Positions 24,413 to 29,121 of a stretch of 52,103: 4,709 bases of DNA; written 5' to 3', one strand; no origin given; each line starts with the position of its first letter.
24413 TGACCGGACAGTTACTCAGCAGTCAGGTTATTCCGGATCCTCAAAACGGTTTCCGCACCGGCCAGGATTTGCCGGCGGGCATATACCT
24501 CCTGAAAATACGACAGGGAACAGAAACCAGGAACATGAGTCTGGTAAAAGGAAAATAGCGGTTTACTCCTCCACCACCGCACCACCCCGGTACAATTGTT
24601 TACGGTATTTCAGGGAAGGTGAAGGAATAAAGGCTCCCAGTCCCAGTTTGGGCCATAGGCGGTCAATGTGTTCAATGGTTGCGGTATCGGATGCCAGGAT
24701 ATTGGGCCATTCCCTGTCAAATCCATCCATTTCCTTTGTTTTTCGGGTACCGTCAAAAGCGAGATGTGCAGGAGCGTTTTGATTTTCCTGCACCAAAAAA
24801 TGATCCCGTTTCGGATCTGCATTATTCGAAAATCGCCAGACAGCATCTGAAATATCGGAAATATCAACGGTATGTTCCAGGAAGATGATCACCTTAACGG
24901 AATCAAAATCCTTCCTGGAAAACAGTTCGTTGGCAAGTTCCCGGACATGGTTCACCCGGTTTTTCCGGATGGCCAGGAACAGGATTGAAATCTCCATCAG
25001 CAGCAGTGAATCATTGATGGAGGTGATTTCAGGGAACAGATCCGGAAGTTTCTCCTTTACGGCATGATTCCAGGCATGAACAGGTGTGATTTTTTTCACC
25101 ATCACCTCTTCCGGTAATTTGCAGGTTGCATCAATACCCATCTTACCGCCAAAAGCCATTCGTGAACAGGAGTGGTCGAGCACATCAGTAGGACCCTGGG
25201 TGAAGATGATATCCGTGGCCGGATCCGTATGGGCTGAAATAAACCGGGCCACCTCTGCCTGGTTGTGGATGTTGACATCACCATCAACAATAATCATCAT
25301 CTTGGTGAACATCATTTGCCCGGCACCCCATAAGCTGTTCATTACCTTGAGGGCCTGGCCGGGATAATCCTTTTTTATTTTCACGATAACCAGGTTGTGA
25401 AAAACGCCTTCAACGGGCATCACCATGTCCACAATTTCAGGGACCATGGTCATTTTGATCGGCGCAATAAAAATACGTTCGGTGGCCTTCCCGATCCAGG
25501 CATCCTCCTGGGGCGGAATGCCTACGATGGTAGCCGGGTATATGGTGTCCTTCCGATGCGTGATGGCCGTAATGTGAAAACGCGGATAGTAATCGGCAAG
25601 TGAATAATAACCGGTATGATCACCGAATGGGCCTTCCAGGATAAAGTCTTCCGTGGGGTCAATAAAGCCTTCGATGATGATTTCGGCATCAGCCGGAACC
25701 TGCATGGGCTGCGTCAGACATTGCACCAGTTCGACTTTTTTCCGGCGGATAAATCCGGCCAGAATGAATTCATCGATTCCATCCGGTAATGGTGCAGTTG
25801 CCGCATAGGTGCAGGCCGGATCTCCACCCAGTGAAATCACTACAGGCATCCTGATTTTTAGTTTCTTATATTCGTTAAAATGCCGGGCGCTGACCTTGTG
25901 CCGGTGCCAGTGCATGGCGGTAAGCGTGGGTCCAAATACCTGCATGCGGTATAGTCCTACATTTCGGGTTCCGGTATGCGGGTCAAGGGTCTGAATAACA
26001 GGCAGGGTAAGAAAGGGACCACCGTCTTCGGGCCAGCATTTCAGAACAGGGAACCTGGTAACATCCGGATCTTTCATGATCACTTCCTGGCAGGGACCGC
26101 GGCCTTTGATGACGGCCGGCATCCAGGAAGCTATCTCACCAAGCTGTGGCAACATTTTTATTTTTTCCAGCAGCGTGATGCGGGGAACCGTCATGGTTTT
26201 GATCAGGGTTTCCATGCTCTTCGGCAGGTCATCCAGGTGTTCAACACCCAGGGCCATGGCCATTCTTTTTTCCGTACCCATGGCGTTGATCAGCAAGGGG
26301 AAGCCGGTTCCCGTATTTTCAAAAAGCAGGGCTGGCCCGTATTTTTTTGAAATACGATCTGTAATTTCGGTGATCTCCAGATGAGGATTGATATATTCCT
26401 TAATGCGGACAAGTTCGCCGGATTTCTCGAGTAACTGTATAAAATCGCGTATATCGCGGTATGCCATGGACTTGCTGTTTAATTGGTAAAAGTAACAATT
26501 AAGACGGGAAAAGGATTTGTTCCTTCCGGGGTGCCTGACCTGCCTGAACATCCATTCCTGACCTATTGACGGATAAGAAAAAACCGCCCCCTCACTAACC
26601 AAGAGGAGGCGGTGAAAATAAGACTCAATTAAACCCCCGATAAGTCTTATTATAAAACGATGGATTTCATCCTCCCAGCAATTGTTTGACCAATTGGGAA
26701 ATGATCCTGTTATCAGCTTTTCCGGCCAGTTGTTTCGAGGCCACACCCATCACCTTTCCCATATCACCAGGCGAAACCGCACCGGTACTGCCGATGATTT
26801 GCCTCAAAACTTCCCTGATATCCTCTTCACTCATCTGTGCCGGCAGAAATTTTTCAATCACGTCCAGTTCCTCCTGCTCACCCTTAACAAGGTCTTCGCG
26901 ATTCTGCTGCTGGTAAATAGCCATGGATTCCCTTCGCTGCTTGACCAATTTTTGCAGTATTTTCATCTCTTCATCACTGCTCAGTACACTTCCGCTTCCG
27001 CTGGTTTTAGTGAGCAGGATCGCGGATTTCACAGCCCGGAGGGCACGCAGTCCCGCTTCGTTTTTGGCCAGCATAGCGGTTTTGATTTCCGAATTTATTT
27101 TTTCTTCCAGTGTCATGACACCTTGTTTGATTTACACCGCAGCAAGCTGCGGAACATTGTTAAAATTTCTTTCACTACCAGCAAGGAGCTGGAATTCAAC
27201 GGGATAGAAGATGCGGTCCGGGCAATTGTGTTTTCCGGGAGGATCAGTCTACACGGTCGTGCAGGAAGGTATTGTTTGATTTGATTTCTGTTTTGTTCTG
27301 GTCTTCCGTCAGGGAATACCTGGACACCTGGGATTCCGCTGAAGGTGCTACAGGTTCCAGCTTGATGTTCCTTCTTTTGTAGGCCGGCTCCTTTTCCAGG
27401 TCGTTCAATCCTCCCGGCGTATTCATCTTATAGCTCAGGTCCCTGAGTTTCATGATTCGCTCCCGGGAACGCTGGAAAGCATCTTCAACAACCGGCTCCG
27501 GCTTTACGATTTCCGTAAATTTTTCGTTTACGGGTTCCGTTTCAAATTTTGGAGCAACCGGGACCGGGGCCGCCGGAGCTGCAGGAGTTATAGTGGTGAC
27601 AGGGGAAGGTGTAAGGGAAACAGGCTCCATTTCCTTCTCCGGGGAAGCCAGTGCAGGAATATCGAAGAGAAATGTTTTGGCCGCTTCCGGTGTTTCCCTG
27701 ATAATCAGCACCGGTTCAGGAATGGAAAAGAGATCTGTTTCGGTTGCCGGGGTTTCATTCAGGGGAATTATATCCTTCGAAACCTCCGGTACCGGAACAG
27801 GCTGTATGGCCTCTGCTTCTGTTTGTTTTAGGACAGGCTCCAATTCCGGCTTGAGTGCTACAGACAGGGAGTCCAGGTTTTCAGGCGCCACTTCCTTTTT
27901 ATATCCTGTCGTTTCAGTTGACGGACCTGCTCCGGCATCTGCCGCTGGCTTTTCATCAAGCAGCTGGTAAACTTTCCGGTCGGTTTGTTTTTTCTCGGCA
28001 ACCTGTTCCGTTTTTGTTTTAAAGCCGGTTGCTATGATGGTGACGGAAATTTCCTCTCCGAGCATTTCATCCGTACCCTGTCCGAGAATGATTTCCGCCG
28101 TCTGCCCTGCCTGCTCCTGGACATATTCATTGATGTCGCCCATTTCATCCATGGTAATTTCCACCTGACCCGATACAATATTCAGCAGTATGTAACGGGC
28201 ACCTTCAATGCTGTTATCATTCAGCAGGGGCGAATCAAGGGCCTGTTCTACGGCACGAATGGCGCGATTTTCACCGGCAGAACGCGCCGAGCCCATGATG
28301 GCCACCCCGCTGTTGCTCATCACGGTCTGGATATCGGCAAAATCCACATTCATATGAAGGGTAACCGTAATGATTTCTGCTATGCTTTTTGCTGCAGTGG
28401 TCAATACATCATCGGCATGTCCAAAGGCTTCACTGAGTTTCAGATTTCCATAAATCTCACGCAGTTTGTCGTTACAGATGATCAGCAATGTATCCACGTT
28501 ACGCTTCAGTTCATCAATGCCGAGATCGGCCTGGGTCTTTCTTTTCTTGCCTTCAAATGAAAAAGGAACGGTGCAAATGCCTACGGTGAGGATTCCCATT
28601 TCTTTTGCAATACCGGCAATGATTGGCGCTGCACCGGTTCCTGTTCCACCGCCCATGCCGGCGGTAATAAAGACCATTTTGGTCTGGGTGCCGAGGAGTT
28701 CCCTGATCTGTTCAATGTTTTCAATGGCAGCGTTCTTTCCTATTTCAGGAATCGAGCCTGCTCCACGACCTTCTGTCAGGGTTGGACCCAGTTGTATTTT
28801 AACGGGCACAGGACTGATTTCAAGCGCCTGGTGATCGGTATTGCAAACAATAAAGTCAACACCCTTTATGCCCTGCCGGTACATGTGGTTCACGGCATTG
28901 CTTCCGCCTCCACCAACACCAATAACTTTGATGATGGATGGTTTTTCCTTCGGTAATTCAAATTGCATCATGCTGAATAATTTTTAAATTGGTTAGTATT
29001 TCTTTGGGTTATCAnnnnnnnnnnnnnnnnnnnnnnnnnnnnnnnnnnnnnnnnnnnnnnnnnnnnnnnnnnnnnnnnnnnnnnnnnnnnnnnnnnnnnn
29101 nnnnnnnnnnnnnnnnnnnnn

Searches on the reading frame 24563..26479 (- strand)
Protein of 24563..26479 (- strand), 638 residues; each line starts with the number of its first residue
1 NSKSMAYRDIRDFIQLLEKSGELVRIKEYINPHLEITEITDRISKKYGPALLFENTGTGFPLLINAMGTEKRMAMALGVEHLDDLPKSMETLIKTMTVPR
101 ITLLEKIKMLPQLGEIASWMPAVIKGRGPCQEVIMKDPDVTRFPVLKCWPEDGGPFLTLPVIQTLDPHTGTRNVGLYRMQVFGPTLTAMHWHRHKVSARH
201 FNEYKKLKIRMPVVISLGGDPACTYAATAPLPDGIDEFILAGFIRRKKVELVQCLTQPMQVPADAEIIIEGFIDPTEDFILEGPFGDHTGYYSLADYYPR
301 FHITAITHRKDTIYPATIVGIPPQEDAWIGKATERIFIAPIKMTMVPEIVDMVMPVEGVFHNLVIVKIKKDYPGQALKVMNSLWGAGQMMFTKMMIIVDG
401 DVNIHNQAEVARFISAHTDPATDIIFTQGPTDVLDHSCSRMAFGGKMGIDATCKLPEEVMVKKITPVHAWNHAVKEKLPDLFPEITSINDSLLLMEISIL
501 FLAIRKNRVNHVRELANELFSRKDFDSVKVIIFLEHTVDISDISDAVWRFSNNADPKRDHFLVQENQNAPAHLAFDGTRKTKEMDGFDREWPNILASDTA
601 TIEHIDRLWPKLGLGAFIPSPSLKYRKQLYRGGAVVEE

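Call 15: search_protein_families(library=pfam, proteins=[window:24563-26479:-], max_evalue=0.001)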
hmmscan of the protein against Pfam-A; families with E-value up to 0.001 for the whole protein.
window:24563-26479:- (638 aa): 3 families
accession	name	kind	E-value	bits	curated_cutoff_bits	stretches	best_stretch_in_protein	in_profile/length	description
PF01977.22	UbiD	-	1e-76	257.1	23.3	1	125-322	5-206/206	3-octaprenyl-4-hydroxybenzoate carboxy-lyase Rift-related domain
PF20696.2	UbiD_C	-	1.2e-53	180.9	24.2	2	328-451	2-127/127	3-octaprenyl-4-hydroxybenzoate carboxy-lyase C-terminal domain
PF20695.2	UbiD_N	-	9.6e-26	90.1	24.3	1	14-89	1-75/78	3-octaprenyl-4-hydroxybenzoate carboxy-lyase N-terminal domain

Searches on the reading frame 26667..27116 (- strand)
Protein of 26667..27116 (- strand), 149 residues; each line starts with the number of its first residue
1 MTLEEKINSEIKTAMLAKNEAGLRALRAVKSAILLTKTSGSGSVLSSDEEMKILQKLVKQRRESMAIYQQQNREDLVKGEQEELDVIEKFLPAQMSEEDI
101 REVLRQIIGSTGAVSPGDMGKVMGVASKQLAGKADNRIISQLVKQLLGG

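Call 15: search_protein_families(library=pfam, proteins=[window:26667-27116:-], max_evalue=0.001)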
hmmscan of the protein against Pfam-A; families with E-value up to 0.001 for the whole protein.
window:26667-27116:- (149 aa): 1 family
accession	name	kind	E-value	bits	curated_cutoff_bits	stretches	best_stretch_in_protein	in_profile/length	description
PF09424.15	YqeY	-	2.5e-43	148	27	1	5-147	2-143/143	Yqey-like protein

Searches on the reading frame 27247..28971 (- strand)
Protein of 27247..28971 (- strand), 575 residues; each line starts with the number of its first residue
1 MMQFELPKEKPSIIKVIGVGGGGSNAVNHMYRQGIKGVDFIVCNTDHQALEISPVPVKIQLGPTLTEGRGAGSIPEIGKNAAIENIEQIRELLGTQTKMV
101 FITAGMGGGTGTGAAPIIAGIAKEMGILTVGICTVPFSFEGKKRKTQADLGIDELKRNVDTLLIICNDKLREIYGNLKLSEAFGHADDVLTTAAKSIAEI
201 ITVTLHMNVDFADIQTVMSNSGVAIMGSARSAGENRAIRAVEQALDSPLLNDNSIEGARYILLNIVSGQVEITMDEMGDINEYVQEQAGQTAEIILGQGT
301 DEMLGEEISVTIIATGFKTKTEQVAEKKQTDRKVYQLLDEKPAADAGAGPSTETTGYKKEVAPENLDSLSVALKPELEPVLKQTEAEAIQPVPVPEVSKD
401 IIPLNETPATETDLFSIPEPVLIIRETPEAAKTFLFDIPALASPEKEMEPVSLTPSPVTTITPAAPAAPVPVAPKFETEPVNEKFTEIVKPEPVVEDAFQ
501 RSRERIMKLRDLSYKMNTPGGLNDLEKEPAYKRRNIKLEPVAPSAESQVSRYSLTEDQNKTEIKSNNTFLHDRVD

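Call 72: search_protein_families(library=pfam, proteins=[window:27247-28971:-], max_evalue=0.00001)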
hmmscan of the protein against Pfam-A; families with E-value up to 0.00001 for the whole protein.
window:27247-28971:- (575 aa): 2 families
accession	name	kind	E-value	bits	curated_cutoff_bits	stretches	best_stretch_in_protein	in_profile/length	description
PF00091.31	Tubulin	-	3e-45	155.3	33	1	14-174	2-189/190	Tubulin/FtsZ family, GTPase domain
PF12327.13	FtsZ_C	-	7.2e-21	74.7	27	1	222-318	1-95/95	FtsZ family, C-terminal domain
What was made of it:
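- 27244..28971 (-): ftsZ (575 aa), the gene immediately downstream of X. Pfam Tubulin and FtsZ_C (call 72).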
